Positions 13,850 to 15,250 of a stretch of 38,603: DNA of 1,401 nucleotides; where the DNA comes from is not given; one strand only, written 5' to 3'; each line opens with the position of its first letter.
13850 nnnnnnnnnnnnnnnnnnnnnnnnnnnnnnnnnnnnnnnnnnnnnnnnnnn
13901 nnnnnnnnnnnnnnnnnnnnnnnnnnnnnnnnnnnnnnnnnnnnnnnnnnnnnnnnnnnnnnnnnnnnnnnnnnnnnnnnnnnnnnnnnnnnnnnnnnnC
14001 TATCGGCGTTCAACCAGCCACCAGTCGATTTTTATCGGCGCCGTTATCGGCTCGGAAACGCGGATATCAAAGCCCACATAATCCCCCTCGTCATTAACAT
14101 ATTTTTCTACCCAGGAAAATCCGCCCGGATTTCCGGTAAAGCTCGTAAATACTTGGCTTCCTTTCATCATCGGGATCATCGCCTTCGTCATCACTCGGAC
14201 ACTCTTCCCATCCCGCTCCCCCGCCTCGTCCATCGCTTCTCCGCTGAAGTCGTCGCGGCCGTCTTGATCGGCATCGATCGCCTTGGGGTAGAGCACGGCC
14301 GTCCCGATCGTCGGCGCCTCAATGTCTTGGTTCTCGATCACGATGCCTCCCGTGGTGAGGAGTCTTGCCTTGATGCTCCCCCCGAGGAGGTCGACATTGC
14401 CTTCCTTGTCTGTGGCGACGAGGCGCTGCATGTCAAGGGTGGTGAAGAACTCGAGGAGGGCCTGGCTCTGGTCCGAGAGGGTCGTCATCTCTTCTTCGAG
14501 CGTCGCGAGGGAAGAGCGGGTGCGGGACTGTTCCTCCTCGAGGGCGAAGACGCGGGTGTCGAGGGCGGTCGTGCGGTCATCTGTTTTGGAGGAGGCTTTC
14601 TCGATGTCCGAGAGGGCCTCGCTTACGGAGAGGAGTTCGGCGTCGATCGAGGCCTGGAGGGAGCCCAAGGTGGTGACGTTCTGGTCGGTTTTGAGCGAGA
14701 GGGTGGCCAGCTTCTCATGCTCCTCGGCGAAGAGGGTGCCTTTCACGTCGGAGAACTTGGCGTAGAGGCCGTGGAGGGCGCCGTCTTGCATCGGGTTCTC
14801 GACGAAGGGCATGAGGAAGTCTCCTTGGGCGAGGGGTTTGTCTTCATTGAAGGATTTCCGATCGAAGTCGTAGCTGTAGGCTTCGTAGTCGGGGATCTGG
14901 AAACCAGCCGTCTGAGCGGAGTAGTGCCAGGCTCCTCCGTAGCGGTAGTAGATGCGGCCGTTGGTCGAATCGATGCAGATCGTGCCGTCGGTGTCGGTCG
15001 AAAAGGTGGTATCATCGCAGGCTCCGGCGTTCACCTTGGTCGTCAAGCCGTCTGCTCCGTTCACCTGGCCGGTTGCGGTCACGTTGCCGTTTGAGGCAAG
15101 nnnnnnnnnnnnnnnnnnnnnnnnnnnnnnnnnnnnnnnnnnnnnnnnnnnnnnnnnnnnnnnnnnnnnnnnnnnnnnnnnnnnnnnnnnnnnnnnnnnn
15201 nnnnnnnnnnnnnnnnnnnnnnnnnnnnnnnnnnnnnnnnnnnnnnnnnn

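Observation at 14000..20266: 2088-aa fibre-like giant surface protein with mosaic tail-fibre / adhesin architecture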

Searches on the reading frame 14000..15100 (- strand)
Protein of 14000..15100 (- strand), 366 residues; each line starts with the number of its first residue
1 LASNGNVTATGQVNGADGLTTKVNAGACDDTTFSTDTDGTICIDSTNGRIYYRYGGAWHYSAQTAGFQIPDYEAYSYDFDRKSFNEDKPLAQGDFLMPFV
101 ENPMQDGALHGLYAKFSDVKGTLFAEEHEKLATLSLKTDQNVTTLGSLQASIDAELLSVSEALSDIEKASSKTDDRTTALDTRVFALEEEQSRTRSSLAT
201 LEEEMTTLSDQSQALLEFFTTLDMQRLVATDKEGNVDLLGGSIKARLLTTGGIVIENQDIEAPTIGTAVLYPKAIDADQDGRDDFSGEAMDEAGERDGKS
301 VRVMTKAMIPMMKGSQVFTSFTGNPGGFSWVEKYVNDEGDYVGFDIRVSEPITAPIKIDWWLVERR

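Call 23: find_homologous_proteins(query=window:14000-15100:-, max_evalue=0.001)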
Query window:14000-15100:- (366 aa): 31 proteins with E <= 0.001 among 5365 candidates.
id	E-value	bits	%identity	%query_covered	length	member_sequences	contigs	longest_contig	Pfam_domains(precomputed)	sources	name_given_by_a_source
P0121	8.8e-104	366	49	96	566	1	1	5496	-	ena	-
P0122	3.2e-98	347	47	96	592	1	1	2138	-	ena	-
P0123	3.4e-95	338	46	96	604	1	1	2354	-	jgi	jgi:hypothetical protein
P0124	6.6e-75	271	53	65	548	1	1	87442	-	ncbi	ncbi:MAG: hypothetical protein ACSLEX_00005, partial [Minisyncoccota bacterium]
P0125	1.4e-74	270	40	98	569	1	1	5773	-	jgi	jgi:hypothetical protein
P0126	6.3e-61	225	50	66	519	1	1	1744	PF13884.12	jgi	jgi:hypothetical protein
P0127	8.1e-52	195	44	66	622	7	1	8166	-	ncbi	ncbi:MAG: hypothetical protein WBB68_00470, partial [Candidatus Moraniibacteriota bacterium]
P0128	2.4e-50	190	69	33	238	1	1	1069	-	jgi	jgi:hypothetical protein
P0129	2.4e-49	187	68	33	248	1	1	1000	PF24146.3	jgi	jgi:hypothetical protein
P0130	5.5e-47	179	41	66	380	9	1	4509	PF13884.12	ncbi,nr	ncbi:MAG TPA: hypothetical protein DHV33_00370, partial [Candidatus Moranbacteria bacterium]|nr:hypo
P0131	1.2e-44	171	49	46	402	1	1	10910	-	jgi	jgi:hypothetical protein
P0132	3.0e-36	144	59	30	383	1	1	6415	-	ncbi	-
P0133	1.4e-26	112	56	30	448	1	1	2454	-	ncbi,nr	ncbi:hypothetical protein IH781_03905, partial [Patescibacteria group bacterium]|nr:hypothetical pro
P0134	1.5e-26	112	46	43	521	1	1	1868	-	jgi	jgi:hypothetical protein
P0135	2.6e-26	111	54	30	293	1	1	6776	-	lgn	-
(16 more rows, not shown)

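Call 38: search_solved_structures(query=A5, max_evalue=10, show_alignments=2)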
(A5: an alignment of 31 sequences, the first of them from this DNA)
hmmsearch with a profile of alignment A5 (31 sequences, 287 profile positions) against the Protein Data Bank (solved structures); distinct sequences matched with E-value up to 10: 6.
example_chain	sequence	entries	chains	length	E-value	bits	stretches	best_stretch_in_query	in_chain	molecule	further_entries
5mfi_A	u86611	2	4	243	0.012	18.2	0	90-136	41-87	YIII(Dq.V2)4CqI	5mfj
5mfb_A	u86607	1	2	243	0.041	16.5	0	88-138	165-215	YIII(Dq)4CqI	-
4d49_A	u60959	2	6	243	0.066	15.8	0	87-135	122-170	ARMADILLO REPEAT PROTEIN ARM00027 | YIII(Dq.V1)4CPAF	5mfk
2nms_A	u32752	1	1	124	0.09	15.3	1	225-282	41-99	CMRF35-like-molecule 1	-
4d4e_A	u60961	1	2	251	0.29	13.7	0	90-150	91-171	ARMADILLO REPEAT PROTEIN ARM00016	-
4dr0_A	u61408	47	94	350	1.1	11.8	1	88-131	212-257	Ribonucleoside-diphosphate reductase subunit beta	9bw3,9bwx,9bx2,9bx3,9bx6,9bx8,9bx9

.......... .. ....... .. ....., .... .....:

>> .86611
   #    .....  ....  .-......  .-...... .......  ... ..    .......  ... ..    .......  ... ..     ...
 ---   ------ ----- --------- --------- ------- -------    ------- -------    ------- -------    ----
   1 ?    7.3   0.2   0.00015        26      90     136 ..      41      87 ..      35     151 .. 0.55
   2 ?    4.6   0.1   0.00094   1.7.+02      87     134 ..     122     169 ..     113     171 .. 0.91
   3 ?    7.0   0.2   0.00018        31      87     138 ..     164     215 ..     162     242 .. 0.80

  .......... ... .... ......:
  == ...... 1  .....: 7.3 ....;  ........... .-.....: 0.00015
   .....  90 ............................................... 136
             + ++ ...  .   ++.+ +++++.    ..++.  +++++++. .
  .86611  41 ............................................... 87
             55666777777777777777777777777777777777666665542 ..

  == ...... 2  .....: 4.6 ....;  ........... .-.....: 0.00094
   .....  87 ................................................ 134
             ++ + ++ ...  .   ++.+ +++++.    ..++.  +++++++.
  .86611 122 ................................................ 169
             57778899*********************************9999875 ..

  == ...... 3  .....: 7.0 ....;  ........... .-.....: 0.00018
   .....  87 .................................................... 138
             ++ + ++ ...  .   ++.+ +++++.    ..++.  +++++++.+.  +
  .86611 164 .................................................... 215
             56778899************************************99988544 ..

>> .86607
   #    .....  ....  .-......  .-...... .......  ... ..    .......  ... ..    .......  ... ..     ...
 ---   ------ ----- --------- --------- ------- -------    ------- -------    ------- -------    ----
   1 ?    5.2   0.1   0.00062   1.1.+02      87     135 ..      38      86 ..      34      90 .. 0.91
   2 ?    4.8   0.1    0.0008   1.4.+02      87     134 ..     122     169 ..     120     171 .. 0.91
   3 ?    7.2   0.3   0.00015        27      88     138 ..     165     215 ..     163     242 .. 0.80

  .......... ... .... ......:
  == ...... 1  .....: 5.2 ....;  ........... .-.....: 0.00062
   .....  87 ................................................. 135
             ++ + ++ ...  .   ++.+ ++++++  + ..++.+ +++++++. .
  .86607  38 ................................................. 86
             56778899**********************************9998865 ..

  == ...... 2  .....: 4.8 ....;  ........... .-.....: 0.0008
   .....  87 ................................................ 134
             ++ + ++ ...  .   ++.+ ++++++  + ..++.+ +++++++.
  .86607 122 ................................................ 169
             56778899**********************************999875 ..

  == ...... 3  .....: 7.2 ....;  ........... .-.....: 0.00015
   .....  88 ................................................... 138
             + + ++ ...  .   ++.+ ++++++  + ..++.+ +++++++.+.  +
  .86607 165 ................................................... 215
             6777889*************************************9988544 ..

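Call 48: predict_structure(alignment_id=A5)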
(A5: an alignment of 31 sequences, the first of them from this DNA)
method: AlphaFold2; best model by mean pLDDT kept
length: 364 residues; sequences in the alignment: 31
mean_pLDDT: 83.4   pTM: 0.35
mean pLDDT of the five models: 83.4, 83.2, 82.8, 81.0, 80.5
residues with pLDDT >= 90: 173; 70-90: 136; 50-70: 25; < 50: 30
segments of 3 or more residues with pLDDT < 50: 224-251
pLDDT, mean of each block of 10 residues (from residue 1): 71 75 90 86 88 85 66 89 91 91 87 90 89 85 92 96 97 97 96 94 92 78 48 42 36 71 93 93 90 86 75 84 87 90 94 93 73
secondary structure, 60 per line:
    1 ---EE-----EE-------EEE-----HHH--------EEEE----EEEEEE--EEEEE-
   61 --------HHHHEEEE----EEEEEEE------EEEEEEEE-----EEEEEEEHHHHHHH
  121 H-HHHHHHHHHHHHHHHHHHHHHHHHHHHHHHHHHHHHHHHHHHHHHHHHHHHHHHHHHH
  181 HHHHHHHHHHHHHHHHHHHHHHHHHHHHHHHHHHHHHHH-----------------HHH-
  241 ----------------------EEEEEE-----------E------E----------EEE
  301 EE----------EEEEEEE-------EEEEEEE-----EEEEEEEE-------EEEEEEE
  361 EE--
elements in order: E20-22 E39-42 E47-52 E55-59 H69-72 E73-76 E81-87 E94-101 E107-113 H114-121 H123-219 E263-268 E298-302 E313-319 E327-333 E339-346 E354-362

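Call 53: fold_search(model_id=the predicted structure, library=pdb)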
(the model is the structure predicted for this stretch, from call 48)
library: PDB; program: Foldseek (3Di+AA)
matches with E <= 10: 312; with E <= 0.001: 0
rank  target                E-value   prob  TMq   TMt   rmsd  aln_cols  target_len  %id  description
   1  9k4a_A                6.8e-02  1.00  0.18  0.10   4.2       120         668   15  Cryo-EM structure of depolymerase S2-4 from Klebsiella phage K64-1 (released 2026-03-25)
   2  7eea_C                9.0e-02  0.99  0.15  0.09   4.2        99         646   14  Cyanophage Pam1 tailspike receptor-binding domain (released 2021-10-20)
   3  7eea_B                1.4e-01  0.98  0.14  0.08   5.0        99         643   16  Cyanophage Pam1 tailspike receptor-binding domain (released 2021-10-20)
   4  7eea_A                1.5e-01  0.98  0.14  0.08   5.0        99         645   16  Cyanophage Pam1 tailspike receptor-binding domain (released 2021-10-20)
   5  2cgy_A                2.6e-01  0.51  0.15  0.39   9.2       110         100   12  STRUCTURE OF HELIX POMATIA AGGLUTININ WITH FORSMANN ANTIGEN (released 2007-03-13)
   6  4ktp_A                2.9e-01  0.33  0.09  0.05   4.7        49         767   16  Crystal structure of 2-O-alpha-glucosylglycerol phosphorylase in complex with glucose (released 2014-05-21)
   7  9ukm_A                3.3e-01  0.15  0.12  0.11  13.3       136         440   15  Cryo-EM structure of bacteriophage P1 head (released 2025-10-22)
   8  6cl6_A                3.5e-01  0.57  0.14  0.14   5.1        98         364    8  Structure of P. aeruginosa R2 pyocin fiber PA0620 comprising C-terminal residues 323-691 (released 2018-06-27)
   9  2ce6                  3.5e-01  0.47  0.15  0.41   9.0       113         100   12  Structure of Helix Pomatia agglutinin with no ligands (released 2006-05-15)
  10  4q56_A                3.7e-01  0.47  0.15  0.41   9.0       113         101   13  Structure of Helix aspersa agglutinin with natural glycosylation and N-acetyl-alpha-D-galactosamine (GalNAc) (released 2015-10-14)
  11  6ct8                  4.9e-01  0.51  0.14  0.19   5.0        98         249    8  Selenomethionine structure of N-truncated R2-type pyocin tail fiber at 2.6 angstrom resolution (released 2019-02-20)
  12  7w1c_E                5.5e-01  0.85  0.17  0.10   3.7       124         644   14  Crystal structure of Klebsiella pneumoniae K1 capsule-specific polysaccharide lyase in a P1 crystal form (released 2022-05-18)
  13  4ru5_A                5.5e-01  0.33  0.14  0.09   6.4       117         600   11  Crystal Structure of the Pseudomonas phage phi297 tailspike gp61 (released 2015-11-18)
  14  4ktp_B                5.8e-01  0.18  0.09  0.05   4.6        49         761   16  Crystal structure of 2-O-alpha-glucosylglycerol phosphorylase in complex with glucose (released 2014-05-21)
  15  8exd_B                5.8e-01  0.15  0.11  0.07   6.7        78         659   13  Crystal structure of Aspergillus fumigatus sterylglucosidase A (released 2023-03-01)
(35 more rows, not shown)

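Call 62: fold_search(model_id=the predicted structure, library=viral)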
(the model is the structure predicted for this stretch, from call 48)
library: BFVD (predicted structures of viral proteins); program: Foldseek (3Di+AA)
matches with E <= 10: 895; with E <= 0.001: 0
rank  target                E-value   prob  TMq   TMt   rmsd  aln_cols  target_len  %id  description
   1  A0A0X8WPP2            1.1e-03  1.00  0.18  0.12  10.5       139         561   21  (no name in the UniProt tables at hand)
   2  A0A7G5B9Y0            1.4e-03  1.00  0.16  0.41  12.9       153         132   13  K1 capsule-specific polysaccharide lyase C-terminal domain-containing protein [Ralstonia phage Firinga]
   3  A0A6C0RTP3            3.0e-03  1.00  0.18  0.20  11.3       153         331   14  K1 capsule-specific polysaccharide lyase C-terminal domain-containing protein [Streptomyces phage JXY1]
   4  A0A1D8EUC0            3.8e-03  0.85  0.15  0.16  29.2       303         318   14  Minor tail protein [Propionibacterium phage G4]
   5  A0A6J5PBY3            7.4e-03  1.00  0.17  0.30  10.9       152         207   12  Uncharacterized protein [uncultured Caudovirales phage]
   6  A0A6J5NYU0            8.7e-03  1.00  0.19  0.33   9.4       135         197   14  K1 capsule-specific polysaccharide lyase C-terminal domain-containing protein [uncultured Caudovirales phage]
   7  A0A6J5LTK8            9.3e-03  0.99  0.18  0.33  12.9       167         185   14  Collagen triple helix repeat [uncultured Caudovirales phage]
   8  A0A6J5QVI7            1.1e-02  1.00  0.19  0.14  11.9       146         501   16  K1 capsule-specific polysaccharide lyase C-terminal domain-containing protein [uncultured Caudovirales phage]
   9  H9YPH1                1.2e-02  0.99  0.17  0.30  12.3       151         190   13  (no name in the UniProt tables at hand)
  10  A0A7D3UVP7            1.3e-02  0.99  0.15  0.46   4.4       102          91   13  Uncharacterized protein [Fadolivirus FV1/VV64]
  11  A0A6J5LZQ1            1.4e-02  0.66  0.18  0.10  32.2       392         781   15  Uncharacterized protein (Fragment) [uncultured Caudovirales phage]
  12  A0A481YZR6            1.4e-02  0.44  0.15  0.17  49.3       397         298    9  Uncharacterized protein [Marseillevirus LCMAC202]
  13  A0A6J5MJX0            1.7e-02  0.95  0.14  0.19  14.2       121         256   16  Uncharacterized protein [uncultured Caudovirales phage]
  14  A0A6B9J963            1.8e-02  0.96  0.15  0.21   8.2       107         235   14  (no name in the UniProt tables at hand)
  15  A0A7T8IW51            2.0e-02  0.75  0.14  0.17  15.7       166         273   10  Putative tail fiber protein [Erwinia phage pEa_SNUABM_5]
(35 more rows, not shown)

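Call 80: search_dna_similar(query=window:14003-15094:-, collection=phages, mode=protein, max_evalue=0.1, max_rows=10)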
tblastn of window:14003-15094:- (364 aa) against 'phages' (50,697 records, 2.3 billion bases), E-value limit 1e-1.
No match.
